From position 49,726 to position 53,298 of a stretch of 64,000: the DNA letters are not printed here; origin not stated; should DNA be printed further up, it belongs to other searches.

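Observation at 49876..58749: Coupled PLD-SNF2 helicase / N6A-methyltransferase / Zn-ribbon-PD-(D/E)xK protein operon: candidate undescribed DISARM- or Type ISP-like defence system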

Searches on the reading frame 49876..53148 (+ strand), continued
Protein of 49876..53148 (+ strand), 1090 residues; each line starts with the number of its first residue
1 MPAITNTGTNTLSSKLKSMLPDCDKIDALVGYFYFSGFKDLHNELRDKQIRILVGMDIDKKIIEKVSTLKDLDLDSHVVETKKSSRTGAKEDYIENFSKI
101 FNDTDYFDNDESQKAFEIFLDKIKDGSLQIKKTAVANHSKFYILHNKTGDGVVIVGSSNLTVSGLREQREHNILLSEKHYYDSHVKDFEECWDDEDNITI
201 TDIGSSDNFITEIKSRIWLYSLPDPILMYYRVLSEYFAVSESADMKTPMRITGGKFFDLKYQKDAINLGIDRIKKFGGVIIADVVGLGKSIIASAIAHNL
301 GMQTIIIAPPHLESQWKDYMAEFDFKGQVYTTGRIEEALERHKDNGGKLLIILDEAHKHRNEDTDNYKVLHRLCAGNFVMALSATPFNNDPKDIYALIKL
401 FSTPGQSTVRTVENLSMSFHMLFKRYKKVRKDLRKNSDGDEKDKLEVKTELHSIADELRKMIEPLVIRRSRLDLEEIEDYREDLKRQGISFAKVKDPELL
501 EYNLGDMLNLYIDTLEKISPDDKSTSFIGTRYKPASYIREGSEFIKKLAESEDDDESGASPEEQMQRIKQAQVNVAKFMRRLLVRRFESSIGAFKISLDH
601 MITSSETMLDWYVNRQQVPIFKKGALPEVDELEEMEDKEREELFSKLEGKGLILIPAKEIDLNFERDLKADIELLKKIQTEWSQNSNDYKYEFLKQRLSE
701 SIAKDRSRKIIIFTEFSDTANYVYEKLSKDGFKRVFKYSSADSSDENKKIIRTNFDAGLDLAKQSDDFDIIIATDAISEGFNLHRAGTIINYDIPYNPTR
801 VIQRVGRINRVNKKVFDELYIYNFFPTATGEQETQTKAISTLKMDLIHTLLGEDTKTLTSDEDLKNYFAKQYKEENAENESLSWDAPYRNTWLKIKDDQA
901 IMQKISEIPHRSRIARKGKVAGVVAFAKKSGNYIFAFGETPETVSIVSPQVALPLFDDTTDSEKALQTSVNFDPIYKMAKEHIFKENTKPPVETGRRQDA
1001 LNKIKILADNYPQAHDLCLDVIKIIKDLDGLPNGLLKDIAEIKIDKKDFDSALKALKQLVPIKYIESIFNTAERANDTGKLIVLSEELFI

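Call 60: get_annotated_region(hit=H6, flank=8000)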
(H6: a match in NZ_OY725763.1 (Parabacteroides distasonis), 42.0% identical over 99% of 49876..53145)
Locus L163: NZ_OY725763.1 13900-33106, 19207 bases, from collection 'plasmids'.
description: Parabacteroides distasonis strain Parabacteroides distasonis TSDC17.2-1.1 plasmid 18, complete sequence
organism: Parabacteroides distasonis (NCBI taxid 823)
taxonomy: Bacteria; Bacteroidota; Bacteroidia; Bacteroidales; Tannerellaceae; Parabacteroides; Parabacteroides distasonis
host: -; source: -; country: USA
typing (MOB-suite, as given by PLSDB): non-mobilizable
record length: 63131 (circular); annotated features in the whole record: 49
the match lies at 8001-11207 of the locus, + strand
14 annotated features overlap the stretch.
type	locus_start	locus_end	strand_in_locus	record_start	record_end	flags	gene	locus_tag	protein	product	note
CDS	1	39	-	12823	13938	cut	-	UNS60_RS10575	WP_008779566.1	DUF4625 domain-containing protein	-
CDS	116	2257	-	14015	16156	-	-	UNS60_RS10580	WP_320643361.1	TonB-dependent receptor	-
CDS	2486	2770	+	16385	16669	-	-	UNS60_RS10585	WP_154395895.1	hypothetical protein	-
CDS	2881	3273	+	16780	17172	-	-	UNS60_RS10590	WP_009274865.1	transcriptional repressor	GO:0006355 - regulation of DNA-templated transcription [Evidence IEA]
CDS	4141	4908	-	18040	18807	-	-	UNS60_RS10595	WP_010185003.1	metallophosphoesterase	-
CDS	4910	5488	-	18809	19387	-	-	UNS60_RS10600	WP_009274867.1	metallophosphoesterase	-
CDS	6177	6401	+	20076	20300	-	-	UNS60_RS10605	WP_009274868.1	helix-turn-helix transcriptional regulator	-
CDS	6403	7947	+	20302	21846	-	-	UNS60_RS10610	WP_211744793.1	RNA-binding domain-containing protein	-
CDS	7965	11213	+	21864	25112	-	-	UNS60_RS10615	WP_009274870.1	SNF2-related protein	-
CDS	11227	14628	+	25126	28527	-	-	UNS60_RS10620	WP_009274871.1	N-6 DNA methylase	GO:0006304 - DNA modification [Evidence IEA]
CDS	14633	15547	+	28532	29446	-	-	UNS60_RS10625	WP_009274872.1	hypothetical protein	-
CDS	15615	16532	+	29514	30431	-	-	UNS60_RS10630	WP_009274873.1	toll/interleukin-1 receptor domain-containing protein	GO:0007165 - signal transduction [Evidence IEA]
CDS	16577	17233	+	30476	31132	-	-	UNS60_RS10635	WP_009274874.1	hypothetical protein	-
CDS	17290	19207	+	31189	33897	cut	-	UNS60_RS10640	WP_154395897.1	AAA domain-containing protein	-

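Call 61: get_annotated_region(hit=H7, flank=8000)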
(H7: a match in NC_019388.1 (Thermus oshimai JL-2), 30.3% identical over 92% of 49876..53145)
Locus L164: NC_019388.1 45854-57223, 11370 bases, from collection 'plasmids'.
description: Thermus oshimai JL-2 plasmid pTHEOS02, complete sequence
organism: Thermus oshimai JL-2 (NCBI taxid 751945)
taxonomy: Bacteria; Deinococcota; Deinococci; Thermales; Thermaceae; Thermus; Thermus oshimai; Thermus oshimai JL-2
host: -; source: -; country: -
typing (MOB-suite, as given by PLSDB): non-mobilizable; replicon rep_cluster_1113,rep_cluster_1779
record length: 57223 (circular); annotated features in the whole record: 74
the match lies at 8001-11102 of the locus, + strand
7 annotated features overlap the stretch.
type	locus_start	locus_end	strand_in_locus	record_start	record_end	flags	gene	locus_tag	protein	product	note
CDS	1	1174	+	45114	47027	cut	-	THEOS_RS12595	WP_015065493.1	S8 family serine peptidase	GO:0006508 - proteolysis [Evidence IEA]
CDS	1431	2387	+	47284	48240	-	-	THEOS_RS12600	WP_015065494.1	tyrosine-type recombinase/integrase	GO:0015074 - DNA integration [Evidence IEA]; GO:0006310 - DNA recombination [Evidence IEA]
CDS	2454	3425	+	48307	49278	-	-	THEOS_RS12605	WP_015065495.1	AAA family ATPase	-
CDS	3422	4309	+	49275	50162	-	-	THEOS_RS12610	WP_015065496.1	ParB/RepB/Spo0J family partition protein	GO:0007059 - chromosome segregation [Evidence IEA]; GO:0000910 - cytokinesis [Evidence IEA]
CDS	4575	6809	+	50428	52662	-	-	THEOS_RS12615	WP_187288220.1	DNA methyltransferase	-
CDS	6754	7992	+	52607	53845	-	-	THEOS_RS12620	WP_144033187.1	hypothetical protein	-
CDS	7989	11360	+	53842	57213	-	-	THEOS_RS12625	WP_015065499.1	helicase-related protein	-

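Call 62: get_annotated_region(hit=H8, flank=8000)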
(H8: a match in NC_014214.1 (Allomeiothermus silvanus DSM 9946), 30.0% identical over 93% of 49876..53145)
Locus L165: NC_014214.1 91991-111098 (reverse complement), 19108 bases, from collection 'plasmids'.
description: Allomeiothermus silvanus DSM 9946 plasmid pMESIL02, complete sequence
organism: Allomeiothermus silvanus DSM 9946 (NCBI taxid 526227)
taxonomy: Bacteria; Deinococcota; Deinococci; Thermales; Thermaceae; Allomeiothermus; Allomeiothermus silvanus; Allomeiothermus silvanus DSM 9946
host: -; source: hot spring; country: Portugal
typing (MOB-suite, as given by PLSDB): non-mobilizable; replicon rep_cluster_1813; mating-pair formation MPF_T
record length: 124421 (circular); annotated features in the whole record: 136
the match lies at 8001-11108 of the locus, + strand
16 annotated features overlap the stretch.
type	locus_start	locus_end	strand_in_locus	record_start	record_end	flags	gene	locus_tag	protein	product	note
CDS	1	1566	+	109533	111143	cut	-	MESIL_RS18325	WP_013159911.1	zinc ribbon domain-containing protein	-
CDS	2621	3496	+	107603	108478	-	-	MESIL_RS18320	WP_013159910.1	DNA adenine methylase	-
CDS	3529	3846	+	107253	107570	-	-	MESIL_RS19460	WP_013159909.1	hypothetical protein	-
CDS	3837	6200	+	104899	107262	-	-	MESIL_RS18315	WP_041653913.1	DNA methyltransferase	-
CDS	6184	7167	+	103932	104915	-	-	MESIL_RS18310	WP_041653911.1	hypothetical protein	-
CDS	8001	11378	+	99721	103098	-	-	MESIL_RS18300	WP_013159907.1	helicase-related protein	-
CDS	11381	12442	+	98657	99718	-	-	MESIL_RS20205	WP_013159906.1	hypothetical protein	-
CDS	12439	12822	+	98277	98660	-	-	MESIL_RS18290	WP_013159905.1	hypothetical protein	-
CDS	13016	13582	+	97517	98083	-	-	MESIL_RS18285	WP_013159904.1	hypothetical protein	-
CDS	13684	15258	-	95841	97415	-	-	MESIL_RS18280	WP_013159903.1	DEAD/DEAH box helicase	-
CDS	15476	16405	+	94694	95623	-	-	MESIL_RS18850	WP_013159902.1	site-specific integrase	GO:0015074 - DNA integration [Evidence IEA]; GO:0006310 - DNA recombination [Evidence IEA]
CDS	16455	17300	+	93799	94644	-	-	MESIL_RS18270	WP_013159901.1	DUF1385 domain-containing protein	-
CDS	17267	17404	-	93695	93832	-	-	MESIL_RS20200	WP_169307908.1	hypothetical protein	-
CDS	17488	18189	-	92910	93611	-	-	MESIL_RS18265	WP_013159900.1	hypothetical protein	-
CDS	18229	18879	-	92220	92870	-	-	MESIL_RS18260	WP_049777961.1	DNA polymerase III subunit beta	GO:0006260 - DNA replication [Evidence IEA]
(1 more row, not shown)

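Call 93: search_protein_families(library=pfam, proteins=[L159:13712-16771:+, L154:7095-7571:+, L163:6403-7947:+, L163:14633-15547:+, L163:16577-17233:+, L164:6754-7992:+, L164:4575-6809:+, L165:6184-7167:+, L165:11381-12442:+, L163:11227-14628:+], max_evalue=0.001)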
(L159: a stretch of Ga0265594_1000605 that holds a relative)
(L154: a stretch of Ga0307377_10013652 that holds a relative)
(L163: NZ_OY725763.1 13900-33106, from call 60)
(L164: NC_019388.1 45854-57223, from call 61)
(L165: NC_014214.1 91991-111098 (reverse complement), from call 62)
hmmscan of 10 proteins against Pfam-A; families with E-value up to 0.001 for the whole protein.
L159:13712-16771:+ (1019 aa): 1 family
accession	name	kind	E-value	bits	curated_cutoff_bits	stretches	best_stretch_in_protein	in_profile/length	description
PF13476.12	AAA_23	-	1.3e-06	29.6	27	1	340-574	9-200/201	AAA domain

L154:7095-7571:+ (158 aa): 0 families

L163:6403-7947:+ (514 aa): 2 families
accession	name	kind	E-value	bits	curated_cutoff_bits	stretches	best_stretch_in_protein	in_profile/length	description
PF04326.19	SLFN_AlbA_2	-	4e-17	63.3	25.3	1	17-147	1-117/118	Schlafen, AlbA_2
PF13749.12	HATPase_c_4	-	3.8e-07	30.5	26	1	326-409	3-84/89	Putative ATP-dependent DNA helicase recG C-terminal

L163:14633-15547:+ (304 aa): 0 families

L163:16577-17233:+ (218 aa): 0 families

L164:6754-7992:+ (412 aa): 0 families

L164:4575-6809:+ (744 aa): 3 families
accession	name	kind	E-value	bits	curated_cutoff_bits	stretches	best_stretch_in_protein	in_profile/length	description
PF07669.17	Eco57I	-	3.3e-21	76.6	25.3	1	398-679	1-163/171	Eco57I restriction-modification methylase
PF20473.4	MmeI_Mtase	-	1.7e-07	31.1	27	1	349-424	13-89/259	MmeI, DNA-methyltransferase domain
PF02384.22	N6_Mtase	-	0.00035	20.5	20.4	0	357-416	48-96/311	N-6 DNA Methylase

L165:6184-7167:+ (327 aa): 0 families

L165:11381-12442:+ (353 aa): 0 families

L163:11227-14628:+ (1133 aa): 4 families
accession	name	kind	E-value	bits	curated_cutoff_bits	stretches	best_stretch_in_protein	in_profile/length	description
PF07669.17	Eco57I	-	7.4e-39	134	25.3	1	591-841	1-171/171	Eco57I restriction-modification methylase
PF02384.22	N6_Mtase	-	4.9e-15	56.1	20.4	1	731-889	115-266/311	N-6 DNA Methylase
PF20473.4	MmeI_Mtase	-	1.4e-05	24.9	27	1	492-807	9-199/259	MmeI, DNA-methyltransferase domain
PF01170.24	UPF0020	-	0.00077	19.6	22.3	0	742-777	120-155/197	RMKL-like, methyltransferase domain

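Call 105: find_related_loci(query=A2, collection=viral_contigs, flank=8000)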
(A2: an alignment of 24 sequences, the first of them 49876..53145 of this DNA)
Query A2 (1090 aa) in viral_contigs; peptide patterns used: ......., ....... (x = any residue, [..] = any of these).
175 stretches matched a pattern; 6 encode a relative of the query (tblastn E <= 1e-3); 6 distinct loci.
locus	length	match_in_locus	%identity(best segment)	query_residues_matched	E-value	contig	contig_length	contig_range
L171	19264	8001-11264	80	1-1088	0e+0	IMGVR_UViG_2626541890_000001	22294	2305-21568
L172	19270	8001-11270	75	3-1088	0e+0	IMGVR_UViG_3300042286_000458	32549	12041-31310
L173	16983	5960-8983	44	12-1011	0e+0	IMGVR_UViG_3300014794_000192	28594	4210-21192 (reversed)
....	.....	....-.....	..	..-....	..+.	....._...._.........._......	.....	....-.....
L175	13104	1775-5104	41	12-1088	0e+0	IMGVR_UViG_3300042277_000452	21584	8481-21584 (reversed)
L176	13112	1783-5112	41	12-1088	0e+0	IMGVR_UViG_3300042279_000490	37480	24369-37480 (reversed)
